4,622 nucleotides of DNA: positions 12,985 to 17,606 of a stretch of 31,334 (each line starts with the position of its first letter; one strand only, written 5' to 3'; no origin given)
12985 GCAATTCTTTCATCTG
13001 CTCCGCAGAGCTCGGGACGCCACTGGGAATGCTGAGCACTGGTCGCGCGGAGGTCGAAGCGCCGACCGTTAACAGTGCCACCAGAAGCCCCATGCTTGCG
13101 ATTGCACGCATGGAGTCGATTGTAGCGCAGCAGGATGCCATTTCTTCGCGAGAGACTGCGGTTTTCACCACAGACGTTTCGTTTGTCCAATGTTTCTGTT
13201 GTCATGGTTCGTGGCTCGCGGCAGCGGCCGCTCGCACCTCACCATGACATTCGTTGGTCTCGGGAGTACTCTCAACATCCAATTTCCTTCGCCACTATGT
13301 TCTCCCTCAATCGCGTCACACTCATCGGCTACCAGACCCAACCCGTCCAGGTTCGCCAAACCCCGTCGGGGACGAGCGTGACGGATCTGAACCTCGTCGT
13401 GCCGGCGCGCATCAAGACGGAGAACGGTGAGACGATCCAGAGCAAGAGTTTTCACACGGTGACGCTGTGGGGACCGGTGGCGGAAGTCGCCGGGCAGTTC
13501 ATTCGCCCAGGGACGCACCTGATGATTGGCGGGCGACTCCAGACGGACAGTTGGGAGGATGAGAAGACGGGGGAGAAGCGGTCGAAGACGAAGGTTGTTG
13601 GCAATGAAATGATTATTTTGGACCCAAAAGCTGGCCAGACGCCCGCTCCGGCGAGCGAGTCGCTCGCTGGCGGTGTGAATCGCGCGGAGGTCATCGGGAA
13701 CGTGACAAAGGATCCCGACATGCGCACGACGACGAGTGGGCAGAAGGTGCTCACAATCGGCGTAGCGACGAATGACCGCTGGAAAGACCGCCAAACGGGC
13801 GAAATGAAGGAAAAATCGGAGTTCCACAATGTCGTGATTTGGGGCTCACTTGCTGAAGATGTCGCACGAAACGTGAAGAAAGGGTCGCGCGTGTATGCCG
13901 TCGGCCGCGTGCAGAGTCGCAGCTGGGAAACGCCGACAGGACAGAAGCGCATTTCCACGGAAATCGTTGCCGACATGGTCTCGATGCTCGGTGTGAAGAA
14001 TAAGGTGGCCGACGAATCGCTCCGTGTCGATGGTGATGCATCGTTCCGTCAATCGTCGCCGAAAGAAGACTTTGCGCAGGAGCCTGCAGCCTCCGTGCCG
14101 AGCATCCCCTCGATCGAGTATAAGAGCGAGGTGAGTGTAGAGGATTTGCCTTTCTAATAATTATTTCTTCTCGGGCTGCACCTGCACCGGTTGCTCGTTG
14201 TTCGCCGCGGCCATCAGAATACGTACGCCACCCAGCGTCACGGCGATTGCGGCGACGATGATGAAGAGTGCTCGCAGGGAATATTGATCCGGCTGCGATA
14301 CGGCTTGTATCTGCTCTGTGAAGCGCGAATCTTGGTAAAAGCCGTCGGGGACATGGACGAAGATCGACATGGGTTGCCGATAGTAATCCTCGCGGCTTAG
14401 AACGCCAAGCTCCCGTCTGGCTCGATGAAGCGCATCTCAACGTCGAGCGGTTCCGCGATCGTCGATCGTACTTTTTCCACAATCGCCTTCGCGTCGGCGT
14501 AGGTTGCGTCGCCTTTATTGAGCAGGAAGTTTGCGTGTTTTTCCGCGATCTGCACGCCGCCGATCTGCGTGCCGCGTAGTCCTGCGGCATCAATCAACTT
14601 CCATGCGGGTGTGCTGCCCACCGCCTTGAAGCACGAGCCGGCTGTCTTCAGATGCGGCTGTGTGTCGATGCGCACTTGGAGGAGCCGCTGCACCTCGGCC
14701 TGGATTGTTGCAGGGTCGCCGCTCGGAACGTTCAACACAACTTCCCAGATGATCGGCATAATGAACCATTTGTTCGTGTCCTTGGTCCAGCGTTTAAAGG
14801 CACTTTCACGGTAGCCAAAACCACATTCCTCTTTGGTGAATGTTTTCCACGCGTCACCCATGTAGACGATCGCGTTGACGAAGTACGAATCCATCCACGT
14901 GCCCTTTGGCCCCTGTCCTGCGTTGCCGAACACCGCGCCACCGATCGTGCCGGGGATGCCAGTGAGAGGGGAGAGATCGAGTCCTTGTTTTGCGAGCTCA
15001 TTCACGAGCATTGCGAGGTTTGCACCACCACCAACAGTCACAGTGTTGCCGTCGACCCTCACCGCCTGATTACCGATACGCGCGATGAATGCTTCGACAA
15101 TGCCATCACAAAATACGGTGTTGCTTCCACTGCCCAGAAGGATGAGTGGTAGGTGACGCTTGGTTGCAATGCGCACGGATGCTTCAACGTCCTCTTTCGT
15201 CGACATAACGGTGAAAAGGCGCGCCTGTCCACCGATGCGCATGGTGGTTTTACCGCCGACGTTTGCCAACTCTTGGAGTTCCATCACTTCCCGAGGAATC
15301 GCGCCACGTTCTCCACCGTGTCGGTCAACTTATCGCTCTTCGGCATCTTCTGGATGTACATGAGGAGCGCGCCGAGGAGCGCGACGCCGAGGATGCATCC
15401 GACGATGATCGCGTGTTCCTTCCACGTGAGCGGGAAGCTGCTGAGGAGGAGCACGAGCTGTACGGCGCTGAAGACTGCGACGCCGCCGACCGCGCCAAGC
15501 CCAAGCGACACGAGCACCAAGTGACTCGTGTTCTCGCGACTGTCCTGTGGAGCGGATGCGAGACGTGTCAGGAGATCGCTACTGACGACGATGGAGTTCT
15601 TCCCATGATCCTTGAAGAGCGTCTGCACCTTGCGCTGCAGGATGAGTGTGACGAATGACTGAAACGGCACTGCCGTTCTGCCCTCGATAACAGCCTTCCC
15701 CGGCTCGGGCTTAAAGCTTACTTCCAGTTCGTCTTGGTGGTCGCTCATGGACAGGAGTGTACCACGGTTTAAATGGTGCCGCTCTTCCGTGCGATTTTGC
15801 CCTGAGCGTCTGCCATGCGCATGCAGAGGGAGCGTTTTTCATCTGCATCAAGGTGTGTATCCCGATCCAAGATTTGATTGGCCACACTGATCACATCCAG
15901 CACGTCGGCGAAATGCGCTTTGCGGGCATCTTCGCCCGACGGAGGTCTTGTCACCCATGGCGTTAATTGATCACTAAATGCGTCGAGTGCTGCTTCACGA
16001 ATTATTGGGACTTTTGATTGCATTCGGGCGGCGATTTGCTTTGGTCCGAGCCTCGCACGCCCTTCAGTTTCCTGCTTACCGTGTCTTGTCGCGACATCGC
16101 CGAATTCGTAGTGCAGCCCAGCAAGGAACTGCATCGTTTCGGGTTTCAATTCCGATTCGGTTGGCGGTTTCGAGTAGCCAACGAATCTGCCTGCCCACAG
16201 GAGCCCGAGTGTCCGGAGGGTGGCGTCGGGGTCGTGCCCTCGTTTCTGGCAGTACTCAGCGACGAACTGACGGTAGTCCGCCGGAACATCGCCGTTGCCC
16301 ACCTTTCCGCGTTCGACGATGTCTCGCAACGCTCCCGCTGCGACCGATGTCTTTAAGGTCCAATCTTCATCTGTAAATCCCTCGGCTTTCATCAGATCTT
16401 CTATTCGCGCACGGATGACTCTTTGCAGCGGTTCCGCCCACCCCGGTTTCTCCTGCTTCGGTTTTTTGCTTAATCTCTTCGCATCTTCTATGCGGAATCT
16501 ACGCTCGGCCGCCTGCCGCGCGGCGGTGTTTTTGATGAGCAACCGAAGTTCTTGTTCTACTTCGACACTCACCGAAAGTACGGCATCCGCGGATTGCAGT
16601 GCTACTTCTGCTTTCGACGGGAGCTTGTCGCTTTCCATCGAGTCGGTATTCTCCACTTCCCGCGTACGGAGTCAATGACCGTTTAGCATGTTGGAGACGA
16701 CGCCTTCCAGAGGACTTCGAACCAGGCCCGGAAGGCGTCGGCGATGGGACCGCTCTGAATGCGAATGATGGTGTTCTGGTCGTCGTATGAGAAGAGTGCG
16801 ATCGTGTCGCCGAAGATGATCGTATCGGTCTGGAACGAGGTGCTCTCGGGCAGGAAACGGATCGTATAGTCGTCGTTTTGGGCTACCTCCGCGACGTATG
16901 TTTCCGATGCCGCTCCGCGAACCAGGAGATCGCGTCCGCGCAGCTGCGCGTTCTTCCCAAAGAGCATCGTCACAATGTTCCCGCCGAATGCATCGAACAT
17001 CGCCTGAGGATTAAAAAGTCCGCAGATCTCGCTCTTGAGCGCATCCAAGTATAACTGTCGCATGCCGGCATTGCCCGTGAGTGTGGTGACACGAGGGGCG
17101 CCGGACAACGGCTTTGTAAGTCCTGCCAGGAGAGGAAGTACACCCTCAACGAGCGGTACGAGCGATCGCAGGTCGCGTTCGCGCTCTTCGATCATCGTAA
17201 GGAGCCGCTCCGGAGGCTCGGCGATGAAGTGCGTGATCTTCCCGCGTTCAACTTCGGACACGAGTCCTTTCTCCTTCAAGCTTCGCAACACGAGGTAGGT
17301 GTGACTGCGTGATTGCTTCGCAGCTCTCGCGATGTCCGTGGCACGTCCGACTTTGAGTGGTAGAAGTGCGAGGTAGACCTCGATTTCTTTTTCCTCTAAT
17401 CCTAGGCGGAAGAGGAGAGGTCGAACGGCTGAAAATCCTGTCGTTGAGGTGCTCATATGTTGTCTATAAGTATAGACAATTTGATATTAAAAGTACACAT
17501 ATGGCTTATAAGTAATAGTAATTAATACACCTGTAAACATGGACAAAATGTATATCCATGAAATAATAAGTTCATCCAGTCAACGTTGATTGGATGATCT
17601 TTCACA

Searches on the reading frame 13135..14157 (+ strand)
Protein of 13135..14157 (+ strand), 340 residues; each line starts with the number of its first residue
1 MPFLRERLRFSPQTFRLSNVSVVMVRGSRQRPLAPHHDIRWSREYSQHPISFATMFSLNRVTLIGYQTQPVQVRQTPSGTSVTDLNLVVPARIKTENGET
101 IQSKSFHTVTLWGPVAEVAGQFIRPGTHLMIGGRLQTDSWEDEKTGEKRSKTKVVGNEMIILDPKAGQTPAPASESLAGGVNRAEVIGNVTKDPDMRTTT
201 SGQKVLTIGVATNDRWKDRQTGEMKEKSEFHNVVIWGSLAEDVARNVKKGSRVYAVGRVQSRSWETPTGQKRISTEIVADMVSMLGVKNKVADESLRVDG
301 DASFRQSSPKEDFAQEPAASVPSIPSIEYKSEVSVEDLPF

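Call 10: search_protein_families(library=pfam, proteins=[window:13135-14157:+], max_evalue=0.001)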
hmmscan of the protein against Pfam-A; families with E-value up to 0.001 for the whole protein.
window:13135-14157:+ (340 aa): 2 families
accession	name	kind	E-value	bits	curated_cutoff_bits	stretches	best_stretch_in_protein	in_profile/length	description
PF00436.31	SSB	-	4.9e-58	194.1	26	2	181-285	1-104/104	Single-strand binding protein family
PF01336.31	tRNA_anti-codon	-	0.0004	20.7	27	0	232-279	30-69/75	OB-fold nucleic acid binding domain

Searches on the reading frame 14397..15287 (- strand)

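Call 10: search_protein_families(library=pfam, proteins=[window:14397-15287:-], max_evalue=0.001)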
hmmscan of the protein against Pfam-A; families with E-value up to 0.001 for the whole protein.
window:14397-15287:- (296 aa): 2 families
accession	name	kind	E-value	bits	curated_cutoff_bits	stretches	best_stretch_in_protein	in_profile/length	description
PF02873.21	MurB_C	-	3.1e-24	85.5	27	1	195-285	2-92/99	UDP-N-acetylenolpyruvoylglucosamine reductase, C-terminal domain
PF01565.28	FAD_binding_4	-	1.4e-15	57.6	26.4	1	27-124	6-109/139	FAD binding domain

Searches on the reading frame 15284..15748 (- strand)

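Call 10: search_protein_families(library=pfam, proteins=[window:15284-15748:-], max_evalue=0.001)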
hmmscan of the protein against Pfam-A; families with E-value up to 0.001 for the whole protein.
window:15284-15748:- (154 aa): 1 family
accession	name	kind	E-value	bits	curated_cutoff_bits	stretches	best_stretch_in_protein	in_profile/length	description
PF07332.16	Phage_holin_3_6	-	1.8e-05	25.2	28.4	1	61-150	17-110/116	Putative Actinobacterial Holin-X, holin superfamily III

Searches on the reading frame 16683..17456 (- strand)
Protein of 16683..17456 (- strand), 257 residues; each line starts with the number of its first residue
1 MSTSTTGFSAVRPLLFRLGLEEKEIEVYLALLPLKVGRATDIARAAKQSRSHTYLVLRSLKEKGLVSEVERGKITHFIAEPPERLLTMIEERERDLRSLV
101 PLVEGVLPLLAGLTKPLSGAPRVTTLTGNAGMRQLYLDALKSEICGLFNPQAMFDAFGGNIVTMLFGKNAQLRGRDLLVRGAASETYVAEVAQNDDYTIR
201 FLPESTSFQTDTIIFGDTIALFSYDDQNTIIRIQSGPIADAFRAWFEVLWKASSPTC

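Call 10: search_protein_families(library=pfam, proteins=[window:16683-17456:-], max_evalue=0.001)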
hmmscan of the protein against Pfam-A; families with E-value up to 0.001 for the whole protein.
window:16683-17456:- (257 aa): 1 family
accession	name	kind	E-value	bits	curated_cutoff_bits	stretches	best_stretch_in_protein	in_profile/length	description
PF01978.25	TrmB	-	1.3e-13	51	25.6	1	17-72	3-58/68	Sugar-specific transcriptional regulator TrmB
